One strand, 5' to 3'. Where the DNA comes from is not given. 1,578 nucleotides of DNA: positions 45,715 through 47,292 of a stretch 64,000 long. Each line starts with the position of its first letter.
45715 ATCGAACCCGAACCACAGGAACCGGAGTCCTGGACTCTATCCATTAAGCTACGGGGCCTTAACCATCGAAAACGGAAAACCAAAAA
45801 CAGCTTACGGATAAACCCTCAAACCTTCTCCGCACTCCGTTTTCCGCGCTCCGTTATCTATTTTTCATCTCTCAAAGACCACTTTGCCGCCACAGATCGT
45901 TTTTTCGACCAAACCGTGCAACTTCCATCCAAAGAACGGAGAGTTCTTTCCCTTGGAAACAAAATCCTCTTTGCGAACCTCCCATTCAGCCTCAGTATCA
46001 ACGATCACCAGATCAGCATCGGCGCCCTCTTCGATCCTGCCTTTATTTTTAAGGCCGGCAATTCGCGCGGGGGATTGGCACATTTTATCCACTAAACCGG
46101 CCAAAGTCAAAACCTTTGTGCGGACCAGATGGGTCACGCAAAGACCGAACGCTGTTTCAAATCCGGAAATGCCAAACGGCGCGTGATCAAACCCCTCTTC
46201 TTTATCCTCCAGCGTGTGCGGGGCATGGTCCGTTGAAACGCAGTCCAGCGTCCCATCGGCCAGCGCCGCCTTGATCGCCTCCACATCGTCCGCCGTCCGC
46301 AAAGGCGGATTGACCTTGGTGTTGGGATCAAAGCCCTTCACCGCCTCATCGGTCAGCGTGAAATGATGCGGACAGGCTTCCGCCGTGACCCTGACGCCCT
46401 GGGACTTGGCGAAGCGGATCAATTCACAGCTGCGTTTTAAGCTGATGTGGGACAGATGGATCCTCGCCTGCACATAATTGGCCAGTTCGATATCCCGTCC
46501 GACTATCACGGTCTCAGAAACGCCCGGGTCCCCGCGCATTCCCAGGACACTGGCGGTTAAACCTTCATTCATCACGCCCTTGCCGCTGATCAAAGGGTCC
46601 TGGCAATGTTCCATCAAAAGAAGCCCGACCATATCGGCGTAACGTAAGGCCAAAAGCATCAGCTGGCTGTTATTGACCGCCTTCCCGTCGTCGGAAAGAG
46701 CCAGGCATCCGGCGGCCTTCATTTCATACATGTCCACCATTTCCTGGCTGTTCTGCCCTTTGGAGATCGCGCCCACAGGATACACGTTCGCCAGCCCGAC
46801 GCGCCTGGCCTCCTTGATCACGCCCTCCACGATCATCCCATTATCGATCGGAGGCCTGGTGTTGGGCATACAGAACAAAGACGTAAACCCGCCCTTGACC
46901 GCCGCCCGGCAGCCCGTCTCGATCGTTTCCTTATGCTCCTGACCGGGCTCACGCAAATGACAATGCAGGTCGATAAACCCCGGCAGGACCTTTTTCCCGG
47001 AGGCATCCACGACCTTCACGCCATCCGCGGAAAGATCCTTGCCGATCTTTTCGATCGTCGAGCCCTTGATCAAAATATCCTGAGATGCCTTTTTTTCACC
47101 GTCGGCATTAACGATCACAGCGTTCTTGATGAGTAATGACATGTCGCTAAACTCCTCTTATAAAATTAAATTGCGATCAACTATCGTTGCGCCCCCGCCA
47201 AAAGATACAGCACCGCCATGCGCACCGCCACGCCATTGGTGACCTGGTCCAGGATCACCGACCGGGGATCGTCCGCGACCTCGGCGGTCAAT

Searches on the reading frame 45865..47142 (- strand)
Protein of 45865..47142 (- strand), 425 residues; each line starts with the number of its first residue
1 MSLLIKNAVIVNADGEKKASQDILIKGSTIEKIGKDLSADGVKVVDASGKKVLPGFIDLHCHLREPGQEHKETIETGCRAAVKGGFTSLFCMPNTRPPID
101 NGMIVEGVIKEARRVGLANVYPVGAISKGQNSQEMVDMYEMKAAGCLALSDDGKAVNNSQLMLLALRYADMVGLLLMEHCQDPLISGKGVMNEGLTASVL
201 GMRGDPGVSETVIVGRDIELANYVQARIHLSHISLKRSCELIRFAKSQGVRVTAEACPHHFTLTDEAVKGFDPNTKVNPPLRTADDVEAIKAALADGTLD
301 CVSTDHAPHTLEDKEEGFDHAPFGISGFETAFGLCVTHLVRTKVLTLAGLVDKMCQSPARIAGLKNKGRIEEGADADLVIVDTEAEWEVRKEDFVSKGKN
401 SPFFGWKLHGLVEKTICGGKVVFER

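Call 41: search_protein_families(library=pfam, proteins=[window:45865-47142:-], max_evalue=0.00001)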
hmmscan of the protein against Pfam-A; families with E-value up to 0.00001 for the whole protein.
window:45865-47142:- (425 aa): 3 families
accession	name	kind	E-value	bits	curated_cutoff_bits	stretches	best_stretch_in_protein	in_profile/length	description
PF01979.26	Amidohydro_1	-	3.1e-29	102.7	25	1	52-422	2-345/345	Amidohydrolase family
PF07969.17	Amidohydro_3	-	1.1e-17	65.2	29.7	1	284-423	353-472/472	Amidohydrolase family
PF12890.13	DHOase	-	6.9e-09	36.4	21.2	1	51-236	3-140/142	Dihydro-orotase-like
